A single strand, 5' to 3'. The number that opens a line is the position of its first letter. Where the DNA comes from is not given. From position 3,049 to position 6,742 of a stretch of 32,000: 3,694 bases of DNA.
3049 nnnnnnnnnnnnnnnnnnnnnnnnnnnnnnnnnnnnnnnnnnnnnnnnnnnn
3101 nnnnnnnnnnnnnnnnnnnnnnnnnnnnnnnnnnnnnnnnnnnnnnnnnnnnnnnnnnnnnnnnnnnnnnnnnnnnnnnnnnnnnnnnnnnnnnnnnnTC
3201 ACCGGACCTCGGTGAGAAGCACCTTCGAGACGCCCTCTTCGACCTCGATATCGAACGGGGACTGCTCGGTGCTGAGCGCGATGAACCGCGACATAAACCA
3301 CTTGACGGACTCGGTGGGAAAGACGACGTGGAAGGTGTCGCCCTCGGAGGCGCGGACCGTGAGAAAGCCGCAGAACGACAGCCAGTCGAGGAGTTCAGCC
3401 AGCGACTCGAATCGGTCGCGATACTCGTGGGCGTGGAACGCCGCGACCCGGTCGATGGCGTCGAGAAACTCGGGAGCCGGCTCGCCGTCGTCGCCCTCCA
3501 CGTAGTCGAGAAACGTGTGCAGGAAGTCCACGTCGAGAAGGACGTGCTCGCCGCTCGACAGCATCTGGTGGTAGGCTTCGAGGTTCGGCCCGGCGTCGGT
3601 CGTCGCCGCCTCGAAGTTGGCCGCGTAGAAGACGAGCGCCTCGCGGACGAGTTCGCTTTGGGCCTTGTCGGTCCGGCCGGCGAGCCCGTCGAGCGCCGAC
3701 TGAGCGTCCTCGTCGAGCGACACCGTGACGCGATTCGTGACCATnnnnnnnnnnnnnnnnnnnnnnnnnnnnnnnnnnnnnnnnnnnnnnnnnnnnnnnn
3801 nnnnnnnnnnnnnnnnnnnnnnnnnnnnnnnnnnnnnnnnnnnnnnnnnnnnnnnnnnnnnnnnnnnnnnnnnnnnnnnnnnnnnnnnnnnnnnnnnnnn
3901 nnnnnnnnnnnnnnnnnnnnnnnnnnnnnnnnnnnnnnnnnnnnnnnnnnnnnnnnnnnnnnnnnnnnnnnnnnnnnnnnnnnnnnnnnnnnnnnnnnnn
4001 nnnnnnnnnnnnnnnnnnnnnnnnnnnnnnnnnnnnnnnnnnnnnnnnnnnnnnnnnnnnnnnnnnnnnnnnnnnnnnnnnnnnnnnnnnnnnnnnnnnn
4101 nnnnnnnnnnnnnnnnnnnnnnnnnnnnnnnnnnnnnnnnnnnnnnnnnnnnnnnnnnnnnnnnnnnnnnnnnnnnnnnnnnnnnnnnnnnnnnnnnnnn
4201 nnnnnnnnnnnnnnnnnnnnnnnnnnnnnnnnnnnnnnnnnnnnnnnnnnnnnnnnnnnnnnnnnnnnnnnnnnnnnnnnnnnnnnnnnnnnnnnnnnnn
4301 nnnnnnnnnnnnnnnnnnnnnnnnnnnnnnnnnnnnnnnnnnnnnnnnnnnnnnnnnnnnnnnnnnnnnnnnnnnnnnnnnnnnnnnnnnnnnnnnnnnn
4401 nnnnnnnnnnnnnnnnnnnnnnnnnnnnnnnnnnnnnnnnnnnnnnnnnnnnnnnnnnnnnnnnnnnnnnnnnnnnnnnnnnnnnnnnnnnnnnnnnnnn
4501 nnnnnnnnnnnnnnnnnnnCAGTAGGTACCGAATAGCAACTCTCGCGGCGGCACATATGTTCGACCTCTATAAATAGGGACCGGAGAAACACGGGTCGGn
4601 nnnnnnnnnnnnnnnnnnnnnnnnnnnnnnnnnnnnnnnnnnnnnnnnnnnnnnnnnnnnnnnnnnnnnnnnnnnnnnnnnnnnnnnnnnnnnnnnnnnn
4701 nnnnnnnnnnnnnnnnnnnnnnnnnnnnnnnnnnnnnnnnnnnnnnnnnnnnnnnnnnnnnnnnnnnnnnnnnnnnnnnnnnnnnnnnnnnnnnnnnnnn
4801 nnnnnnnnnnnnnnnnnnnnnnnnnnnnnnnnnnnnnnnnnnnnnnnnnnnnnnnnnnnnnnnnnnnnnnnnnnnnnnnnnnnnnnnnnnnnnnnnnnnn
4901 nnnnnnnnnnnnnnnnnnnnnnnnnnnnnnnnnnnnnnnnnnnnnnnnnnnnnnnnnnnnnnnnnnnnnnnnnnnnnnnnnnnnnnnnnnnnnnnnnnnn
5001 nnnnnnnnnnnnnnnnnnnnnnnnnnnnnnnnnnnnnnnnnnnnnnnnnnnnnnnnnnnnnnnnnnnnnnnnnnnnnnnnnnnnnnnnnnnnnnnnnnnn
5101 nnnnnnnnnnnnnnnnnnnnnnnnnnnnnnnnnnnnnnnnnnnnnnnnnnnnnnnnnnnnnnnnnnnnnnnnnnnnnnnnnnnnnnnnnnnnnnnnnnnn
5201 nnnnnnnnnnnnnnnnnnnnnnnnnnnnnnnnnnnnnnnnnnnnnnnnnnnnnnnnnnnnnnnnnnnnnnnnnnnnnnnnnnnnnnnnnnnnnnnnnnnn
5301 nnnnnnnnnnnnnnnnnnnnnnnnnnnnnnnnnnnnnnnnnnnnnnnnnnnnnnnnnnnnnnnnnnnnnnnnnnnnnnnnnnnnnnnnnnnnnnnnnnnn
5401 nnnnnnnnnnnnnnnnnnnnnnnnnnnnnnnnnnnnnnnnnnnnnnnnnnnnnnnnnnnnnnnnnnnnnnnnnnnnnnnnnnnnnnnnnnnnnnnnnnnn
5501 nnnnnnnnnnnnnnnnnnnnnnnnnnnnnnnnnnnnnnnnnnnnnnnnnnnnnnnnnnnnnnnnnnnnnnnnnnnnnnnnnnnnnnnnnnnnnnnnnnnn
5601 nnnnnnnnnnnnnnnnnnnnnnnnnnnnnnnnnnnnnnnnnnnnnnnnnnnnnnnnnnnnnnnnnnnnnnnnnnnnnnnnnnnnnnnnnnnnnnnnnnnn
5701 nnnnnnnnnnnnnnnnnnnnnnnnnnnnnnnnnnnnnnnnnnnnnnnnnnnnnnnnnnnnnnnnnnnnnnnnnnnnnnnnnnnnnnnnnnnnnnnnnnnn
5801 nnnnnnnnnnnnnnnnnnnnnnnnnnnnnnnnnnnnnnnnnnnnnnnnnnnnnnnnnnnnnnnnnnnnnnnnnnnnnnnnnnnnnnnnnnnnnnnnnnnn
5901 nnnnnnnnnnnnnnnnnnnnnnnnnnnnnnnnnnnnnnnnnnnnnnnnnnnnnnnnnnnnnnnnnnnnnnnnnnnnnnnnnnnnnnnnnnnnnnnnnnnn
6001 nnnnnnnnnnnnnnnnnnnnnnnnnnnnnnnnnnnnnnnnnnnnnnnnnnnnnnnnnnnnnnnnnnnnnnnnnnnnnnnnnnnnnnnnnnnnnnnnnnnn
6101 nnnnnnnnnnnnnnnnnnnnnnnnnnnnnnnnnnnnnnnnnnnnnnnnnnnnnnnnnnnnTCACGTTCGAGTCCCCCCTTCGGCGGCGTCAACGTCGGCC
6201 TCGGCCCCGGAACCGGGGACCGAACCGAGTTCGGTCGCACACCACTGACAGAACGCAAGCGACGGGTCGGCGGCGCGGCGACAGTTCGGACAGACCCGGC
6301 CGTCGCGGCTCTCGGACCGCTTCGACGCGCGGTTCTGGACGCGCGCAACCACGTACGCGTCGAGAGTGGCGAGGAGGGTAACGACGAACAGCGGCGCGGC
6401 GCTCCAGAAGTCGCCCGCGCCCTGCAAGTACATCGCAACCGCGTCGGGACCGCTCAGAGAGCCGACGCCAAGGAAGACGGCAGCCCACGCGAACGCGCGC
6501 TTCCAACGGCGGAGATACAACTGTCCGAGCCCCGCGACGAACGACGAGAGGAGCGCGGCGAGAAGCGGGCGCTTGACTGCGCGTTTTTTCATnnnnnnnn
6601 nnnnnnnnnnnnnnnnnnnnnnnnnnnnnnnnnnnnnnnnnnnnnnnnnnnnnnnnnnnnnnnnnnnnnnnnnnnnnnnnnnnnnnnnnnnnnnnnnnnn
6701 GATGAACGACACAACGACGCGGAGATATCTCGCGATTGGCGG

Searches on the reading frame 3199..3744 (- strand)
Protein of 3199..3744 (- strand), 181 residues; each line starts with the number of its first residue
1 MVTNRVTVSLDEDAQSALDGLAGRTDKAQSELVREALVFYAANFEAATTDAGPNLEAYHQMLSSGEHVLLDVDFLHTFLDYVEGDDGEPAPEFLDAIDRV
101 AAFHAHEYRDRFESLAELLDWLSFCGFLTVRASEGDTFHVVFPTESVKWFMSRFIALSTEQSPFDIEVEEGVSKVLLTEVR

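Call 10: search_protein_families(library=pfam, proteins=[window:3199-3744:-])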
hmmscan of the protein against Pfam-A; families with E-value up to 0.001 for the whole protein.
window:3199-3744:- (181 aa): 1 family
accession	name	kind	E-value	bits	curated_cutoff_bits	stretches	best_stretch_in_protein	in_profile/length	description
PF01402.27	RHH_1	-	2.7e-05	24.4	20.5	1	5-40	1-36/39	Ribbon-helix-helix protein, copG family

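Call 58: search_protein_families(library=ncbifam, proteins=[window:3199-3744:-], max_evalue=0.01)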
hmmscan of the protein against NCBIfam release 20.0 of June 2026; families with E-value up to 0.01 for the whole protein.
window:3199-3744:- (181 aa): 1 family
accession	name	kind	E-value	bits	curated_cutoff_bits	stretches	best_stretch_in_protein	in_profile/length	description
NF053762.1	aCcr1_fam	equivalog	0.0051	16.7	60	0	6-40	3-37/38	aCcr1 family cell cycle regulator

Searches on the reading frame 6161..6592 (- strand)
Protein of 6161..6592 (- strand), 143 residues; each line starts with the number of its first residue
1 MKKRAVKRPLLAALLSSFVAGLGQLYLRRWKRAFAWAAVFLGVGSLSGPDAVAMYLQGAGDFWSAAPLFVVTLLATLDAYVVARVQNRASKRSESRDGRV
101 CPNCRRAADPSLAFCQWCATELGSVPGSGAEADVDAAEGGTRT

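Call 11: search_protein_families(library=pfam, proteins=[window:6161-6592:-])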
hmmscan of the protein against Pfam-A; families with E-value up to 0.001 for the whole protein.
window:6161-6592:- (143 aa): 2 families
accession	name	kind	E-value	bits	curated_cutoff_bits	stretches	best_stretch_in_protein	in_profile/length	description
PF24460.1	DUF7575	-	2.2e-12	46.5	28.5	1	97-122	2-27/28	Domain of unknown function (DUF7575)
PF12773.13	DZR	-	0.00088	19.8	27.3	0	101-122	1-22/45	Double zinc ribbon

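Call 58: search_protein_families(library=ncbifam, proteins=[window:6161-6592:-], max_evalue=0.01)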
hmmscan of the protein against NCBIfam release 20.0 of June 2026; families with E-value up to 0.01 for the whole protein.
window:6161-6592:- (143 aa): 0 families
